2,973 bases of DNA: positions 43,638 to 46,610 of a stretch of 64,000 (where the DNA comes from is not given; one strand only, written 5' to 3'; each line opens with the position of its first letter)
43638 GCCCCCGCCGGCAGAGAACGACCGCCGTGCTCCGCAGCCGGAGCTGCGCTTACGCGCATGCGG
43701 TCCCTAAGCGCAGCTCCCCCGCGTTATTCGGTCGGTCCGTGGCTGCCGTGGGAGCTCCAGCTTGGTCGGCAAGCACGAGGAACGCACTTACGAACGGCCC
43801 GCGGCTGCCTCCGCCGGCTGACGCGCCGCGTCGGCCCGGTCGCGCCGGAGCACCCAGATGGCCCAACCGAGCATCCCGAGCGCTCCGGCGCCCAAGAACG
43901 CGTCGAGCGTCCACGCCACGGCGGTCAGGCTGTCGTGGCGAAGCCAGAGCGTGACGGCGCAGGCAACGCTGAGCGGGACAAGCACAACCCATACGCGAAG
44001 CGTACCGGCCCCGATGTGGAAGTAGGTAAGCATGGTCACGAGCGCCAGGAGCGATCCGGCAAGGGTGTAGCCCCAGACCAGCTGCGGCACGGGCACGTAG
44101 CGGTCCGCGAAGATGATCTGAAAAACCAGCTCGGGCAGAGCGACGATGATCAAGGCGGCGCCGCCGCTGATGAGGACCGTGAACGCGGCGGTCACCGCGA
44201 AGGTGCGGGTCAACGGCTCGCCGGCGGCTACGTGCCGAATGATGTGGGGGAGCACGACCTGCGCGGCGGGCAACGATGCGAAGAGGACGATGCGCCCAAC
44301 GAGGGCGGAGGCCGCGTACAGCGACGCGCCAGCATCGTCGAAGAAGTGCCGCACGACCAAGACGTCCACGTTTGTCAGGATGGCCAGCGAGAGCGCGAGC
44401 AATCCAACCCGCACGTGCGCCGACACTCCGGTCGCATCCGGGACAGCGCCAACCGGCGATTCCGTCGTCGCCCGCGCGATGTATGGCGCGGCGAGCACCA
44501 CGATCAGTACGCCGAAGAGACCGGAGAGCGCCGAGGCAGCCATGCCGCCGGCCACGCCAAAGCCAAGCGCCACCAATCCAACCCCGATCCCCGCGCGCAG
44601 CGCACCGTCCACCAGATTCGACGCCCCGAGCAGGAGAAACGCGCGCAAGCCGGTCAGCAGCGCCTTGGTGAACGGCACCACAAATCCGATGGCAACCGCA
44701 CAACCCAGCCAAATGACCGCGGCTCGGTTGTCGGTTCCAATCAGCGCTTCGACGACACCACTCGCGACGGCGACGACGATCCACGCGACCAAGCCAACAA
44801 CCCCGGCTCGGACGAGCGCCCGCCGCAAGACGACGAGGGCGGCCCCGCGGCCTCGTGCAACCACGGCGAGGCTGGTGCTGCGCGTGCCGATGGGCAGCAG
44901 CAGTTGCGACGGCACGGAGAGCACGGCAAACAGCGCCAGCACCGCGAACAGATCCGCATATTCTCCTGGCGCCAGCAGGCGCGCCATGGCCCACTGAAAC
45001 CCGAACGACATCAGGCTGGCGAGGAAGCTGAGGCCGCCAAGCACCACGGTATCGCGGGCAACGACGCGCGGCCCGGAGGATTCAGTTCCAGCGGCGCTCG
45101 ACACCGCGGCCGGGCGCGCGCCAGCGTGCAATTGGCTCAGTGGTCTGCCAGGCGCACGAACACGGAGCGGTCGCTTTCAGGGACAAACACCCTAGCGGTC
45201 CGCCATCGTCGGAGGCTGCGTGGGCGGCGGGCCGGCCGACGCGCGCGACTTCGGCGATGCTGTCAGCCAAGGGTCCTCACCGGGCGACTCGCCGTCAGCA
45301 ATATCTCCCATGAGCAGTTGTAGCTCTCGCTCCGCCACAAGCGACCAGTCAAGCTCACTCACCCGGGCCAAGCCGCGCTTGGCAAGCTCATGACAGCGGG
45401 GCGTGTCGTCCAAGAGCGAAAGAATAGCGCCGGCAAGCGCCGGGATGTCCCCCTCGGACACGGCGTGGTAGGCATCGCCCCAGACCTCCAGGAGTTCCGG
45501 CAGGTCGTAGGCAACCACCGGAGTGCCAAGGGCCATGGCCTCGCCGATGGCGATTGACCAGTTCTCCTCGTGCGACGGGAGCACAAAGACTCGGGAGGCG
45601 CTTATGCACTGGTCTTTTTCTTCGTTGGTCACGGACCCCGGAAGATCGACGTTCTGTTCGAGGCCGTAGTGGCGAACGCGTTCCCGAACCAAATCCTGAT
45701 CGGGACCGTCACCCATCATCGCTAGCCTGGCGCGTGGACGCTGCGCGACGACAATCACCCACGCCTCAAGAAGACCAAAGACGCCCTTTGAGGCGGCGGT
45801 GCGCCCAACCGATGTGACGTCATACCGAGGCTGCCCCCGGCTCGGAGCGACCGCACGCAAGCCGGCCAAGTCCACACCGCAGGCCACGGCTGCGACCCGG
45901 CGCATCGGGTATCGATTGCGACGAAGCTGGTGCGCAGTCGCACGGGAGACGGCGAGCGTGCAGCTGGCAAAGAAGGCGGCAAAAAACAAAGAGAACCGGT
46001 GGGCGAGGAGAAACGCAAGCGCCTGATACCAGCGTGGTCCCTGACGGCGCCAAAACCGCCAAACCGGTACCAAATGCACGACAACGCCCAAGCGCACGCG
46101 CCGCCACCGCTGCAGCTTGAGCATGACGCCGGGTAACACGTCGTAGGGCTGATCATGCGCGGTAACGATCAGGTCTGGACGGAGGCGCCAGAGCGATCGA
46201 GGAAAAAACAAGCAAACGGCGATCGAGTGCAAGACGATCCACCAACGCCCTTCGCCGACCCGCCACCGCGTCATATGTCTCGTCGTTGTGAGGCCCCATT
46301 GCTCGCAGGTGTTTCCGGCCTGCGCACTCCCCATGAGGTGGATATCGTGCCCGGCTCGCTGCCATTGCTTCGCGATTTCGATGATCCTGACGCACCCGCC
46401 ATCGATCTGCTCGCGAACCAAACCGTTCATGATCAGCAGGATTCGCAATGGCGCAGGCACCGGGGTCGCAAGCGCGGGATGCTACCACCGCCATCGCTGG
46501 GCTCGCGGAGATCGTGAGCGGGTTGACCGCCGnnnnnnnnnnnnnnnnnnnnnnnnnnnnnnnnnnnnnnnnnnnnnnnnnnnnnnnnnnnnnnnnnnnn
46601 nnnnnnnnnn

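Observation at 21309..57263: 36-kb cell-envelope glycan assembly island built around six paralogous GT-C-like polytopic membrane proteins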

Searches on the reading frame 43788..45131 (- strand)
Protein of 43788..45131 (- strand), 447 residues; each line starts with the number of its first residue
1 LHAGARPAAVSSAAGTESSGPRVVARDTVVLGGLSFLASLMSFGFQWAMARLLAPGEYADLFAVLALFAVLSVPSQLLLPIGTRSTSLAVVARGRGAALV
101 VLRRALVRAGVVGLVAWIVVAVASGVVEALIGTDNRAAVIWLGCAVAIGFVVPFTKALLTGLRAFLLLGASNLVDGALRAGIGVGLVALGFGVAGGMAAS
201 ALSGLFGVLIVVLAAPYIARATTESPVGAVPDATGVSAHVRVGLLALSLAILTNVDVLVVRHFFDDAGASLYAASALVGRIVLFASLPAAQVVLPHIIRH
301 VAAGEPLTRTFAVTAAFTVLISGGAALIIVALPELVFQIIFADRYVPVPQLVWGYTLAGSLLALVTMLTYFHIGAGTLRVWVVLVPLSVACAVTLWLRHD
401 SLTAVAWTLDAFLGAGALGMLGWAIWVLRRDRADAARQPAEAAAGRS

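Call 5: search_protein_families(library=pfam, proteins=[window:43788-45131:-], max_evalue=0.01)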
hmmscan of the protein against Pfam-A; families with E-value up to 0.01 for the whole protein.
window:43788-45131:- (447 aa): 0 families

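Call 8: search_protein_families(library=ncbifam, proteins=[window:43788-45131:-], max_evalue=1)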
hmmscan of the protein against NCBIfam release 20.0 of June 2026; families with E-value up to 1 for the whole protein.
window:43788-45131:- (447 aa): 0 families

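Call 31: search_protein_families(library=pfam, proteins=[window:43788-45131:-], max_evalue=10)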
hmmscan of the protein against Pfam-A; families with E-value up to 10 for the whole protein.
window:43788-45131:- (447 aa): 0 families

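Call 64: find_homologous_proteins(query=window:43788-45131:-, max_evalue=0.001)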
Query window:43788-45131:- (447 aa): 61 proteins with E <= 0.001 among 8000 candidates.
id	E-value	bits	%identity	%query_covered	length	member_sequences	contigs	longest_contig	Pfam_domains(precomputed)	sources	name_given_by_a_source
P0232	5.6e-237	805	94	94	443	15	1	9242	-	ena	-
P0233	7.7e-222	755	93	91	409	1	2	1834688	-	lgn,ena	-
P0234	3.1e-221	753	86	96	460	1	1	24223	-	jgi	-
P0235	6.4e-221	752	84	99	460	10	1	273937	-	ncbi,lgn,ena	-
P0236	7.4e-221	752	85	96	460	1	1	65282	-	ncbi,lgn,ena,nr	ncbi:MAG: hypothetical protein OXU21_12160 [Chloroflexota bacterium]|nr:hypothetical protein [Chloro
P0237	8.1e-221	752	82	99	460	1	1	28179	-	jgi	-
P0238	8.2e-221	752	91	91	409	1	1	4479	-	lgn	-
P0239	3.3e-219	746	84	97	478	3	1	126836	-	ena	-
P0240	2.4e-218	743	87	96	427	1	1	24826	-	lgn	-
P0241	4.0e-215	733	88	91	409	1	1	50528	-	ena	-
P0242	1.0e-214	731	88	91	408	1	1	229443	-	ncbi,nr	ncbi:MAG: hypothetical protein OXG33_00125 [Chloroflexi bacterium]|nr:hypothetical protein [Chlorofl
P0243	1.5e-214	731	85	94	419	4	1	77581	-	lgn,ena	-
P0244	5.3e-213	726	82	98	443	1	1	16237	-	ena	-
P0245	4.0e-211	720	86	91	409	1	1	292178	-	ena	-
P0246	6.4e-211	719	82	97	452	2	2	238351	-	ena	-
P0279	3.4e-24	104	31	77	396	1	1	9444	-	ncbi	-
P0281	1.1e-21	96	32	77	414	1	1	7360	PF01943.23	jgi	-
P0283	4.3e-14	71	26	85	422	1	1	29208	PF01943.23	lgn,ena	-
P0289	6.3e-12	63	29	93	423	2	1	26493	PF01943.23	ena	-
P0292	9.1e-7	46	35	43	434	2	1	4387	PF13440.12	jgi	-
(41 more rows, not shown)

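Call 102: find_encoding_contigs(protein=P0283, flank=10000, max_places=1)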
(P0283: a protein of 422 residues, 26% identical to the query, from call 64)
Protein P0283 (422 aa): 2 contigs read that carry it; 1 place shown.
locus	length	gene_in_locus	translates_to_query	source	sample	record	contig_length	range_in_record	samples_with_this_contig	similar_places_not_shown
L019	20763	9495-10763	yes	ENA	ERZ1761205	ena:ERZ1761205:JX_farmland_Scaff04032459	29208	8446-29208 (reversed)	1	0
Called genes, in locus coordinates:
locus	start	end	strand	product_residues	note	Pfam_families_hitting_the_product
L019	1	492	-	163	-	?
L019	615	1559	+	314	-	PF00535:Glycos_transf_2, PF13641:Glyco_tranf_2_3 (faint)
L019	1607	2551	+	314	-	PF03706:LPG_synthase_TM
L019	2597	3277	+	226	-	PF00072:Response_reg, PF00486:Trans_reg_C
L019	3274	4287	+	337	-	PF00512:HisKA, PF02518:HATPase_c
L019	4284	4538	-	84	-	-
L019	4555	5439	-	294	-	PF01040:UbiA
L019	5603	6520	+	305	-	PF00116:COX2, PF06481:COX_ARM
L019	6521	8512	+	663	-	PF00115:COX1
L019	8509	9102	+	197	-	PF00510:COX3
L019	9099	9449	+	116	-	PF03626:COX4_pro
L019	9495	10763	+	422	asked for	PF01943:Polysacc_synt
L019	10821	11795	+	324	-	PF00535:Glycos_transf_2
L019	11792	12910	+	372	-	PF13439:Glyco_transf_4, PF13579:Glyco_trans_4_4 (weak), PF20706:GT4-conflict (weak), PF00534:Glycos_transf_1, PF13692:Glyco_trans_1_4, PF13524:Glyco_trans_1_2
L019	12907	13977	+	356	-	PF04230:PS_pyruv_trans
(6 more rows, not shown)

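Call 103: find_encoding_contigs(protein=P0279, flank=10000, max_places=1)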
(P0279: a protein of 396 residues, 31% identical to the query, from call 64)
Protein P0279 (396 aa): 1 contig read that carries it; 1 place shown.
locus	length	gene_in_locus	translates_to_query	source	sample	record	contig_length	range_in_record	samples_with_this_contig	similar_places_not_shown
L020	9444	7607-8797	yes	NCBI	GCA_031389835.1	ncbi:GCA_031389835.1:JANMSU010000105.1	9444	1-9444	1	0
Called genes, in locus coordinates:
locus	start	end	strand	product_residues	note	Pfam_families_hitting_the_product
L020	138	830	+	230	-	-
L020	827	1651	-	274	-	PF12849:PBP_like_2, PF13531:SBP_bac_11 (weak)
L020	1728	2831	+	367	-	PF07907:YibE_F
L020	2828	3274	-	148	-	PF01475:FUR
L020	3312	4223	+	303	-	PF01297:ZnuA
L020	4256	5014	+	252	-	PF00005:ABC_tran, PF13555:AAA_29 (weak), PF13304:AAA_21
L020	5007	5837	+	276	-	PF00950:ABC-3, PF01032:FecCD (faint)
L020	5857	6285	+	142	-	-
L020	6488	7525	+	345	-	PF08984:DUF1858, PF09140:MipZ (weak), PF10609:ParA, PF13614:AAA_31 (faint), PF01656:CbiA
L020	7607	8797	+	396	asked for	-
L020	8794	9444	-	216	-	PF00072:Response_reg, PF00196:GerE, PF08281:Sigma70_r4_2 (weak)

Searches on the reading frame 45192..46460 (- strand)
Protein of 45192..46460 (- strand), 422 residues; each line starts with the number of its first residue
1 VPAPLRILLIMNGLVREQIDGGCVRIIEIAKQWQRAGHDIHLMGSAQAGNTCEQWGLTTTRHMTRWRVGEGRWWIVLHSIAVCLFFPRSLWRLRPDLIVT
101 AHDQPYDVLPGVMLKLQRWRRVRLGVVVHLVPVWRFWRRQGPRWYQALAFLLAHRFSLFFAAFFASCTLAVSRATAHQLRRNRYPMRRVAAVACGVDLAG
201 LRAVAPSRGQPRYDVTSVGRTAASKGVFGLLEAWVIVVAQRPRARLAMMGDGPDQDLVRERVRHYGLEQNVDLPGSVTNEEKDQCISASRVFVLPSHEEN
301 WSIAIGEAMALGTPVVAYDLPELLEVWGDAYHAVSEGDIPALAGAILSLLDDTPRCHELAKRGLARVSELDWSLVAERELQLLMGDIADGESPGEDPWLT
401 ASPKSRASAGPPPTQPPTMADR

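Call 6: search_protein_families(library=pfam, proteins=[window:45192-46460:-], max_evalue=0.01)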
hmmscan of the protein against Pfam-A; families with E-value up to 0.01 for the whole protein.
window:45192-46460:- (422 aa): 5 families
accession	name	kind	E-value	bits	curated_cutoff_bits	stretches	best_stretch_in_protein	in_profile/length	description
PF00534.26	Glycos_transf_1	-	9.8e-30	103.8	26.4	1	212-363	15-169/172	Glycosyl transferases group 1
PF13692.12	Glyco_trans_1_4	-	1.5e-26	93.8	27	1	214-352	3-142/142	Glycosyl transferases group 1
PF13439.12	Glyco_transf_4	-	9.1e-11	42.5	28.5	1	21-198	3-168/170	Glycosyltransferase Family 4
PF13524.12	Glyco_trans_1_2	-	2.5e-05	24.7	25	1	239-368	10-130/144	Glycosyl transferase-like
PF20706.3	GT4-conflict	-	0.00016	21.2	26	1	176-317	158-310/385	Family 4 Glycosyltransferase in conflict systems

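Call 62: search_protein_families(library=ncbifam, proteins=[window:45192-46460:-], max_evalue=0.00001)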
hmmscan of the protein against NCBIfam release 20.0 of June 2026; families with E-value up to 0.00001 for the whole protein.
window:45192-46460:- (422 aa): 20 families
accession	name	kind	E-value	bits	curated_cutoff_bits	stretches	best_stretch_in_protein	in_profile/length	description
NF041876.1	EPS_EpsE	equivalog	3e-22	79.4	400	1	160-369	161-378/389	exopolysaccharide biosynthesis GT4 family glycosyltransferase EpsE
TIGR03999.1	thiol_BshA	equivalog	4.7e-18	65.3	273.7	1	238-368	224-354/375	N-acetyl-alpha-D-glucosaminyl L-malate synthase BshA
TIGR03088.1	stp2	hypoth_equivalog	6.3e-18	65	409.05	1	169-367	141-353/374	TIGR03088 family PEP-CTERM/XrtA system glycosyltransferase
TIGR04047.1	MSMEG_0565_glyc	hypoth_equivalog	1.9e-15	56.8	259.85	1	166-381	140-369/373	MSMEG_0565 family glycosyltransferase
NF047684.1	TeichurnBiosyTuaC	equivalog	6e-13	48.5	550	1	215-356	222-358/391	teichuronic acid biosynthesis protein TuaC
NF038295.1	EPS_HpsP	equivalog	1.6e-12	47.2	550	1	223-381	218-382/388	hormogonium polysaccharide biosynthesis glycosyltransferase HpsP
TIGR04005.1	wcaL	equivalog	5.7e-12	45.2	537.6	1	168-346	178-364/406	colanic acid biosynthesis glycosyltransferase WcaL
NF047880.1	glyco_SdgA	exception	1.9e-11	43.2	800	1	215-363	318-467/488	serine-aspartate repeat adhesin O-glycosyltransferase SdgA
NF041010.1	glycosy_Agl16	equivalog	2.3e-10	39.9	575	1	168-382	137-347/352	glycosylation protein Agl16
NF038298.1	EPS_HpsO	equivalog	3.8e-10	39.1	575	1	215-368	204-368/388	hormogonium polysaccharide biosynthesis glycosyltransferase HpsO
NF053513.1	Gtran_IagA_BgsA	equivalog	6.3e-09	35.3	460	1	215-353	164-300/333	LTA glycolipid anchor biosynthesis glycosyltransferase, IagA/BgsA family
TIGR02149.1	glgA_Coryne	subfamily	8e-09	35.1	302.4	1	169-382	149-386/391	glycogen synthase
TIGR03449.1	mycothiol_MshA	equivalog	1.8e-08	33.7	462.5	1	215-379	223-396/406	D-inositol-3-phosphate glycosyltransferase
TIGR04157.1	glyco_rSAM_CFB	subfamily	2.5e-08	33.4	400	1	218-331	233-343/406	TIGR04157 family glycosyltransferase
NF047881.1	glyco_SdgB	exception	4e-08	32.4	800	1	213-320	322-427/496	serine-aspartate repeat adhesin O-glycosyltransferase SdgB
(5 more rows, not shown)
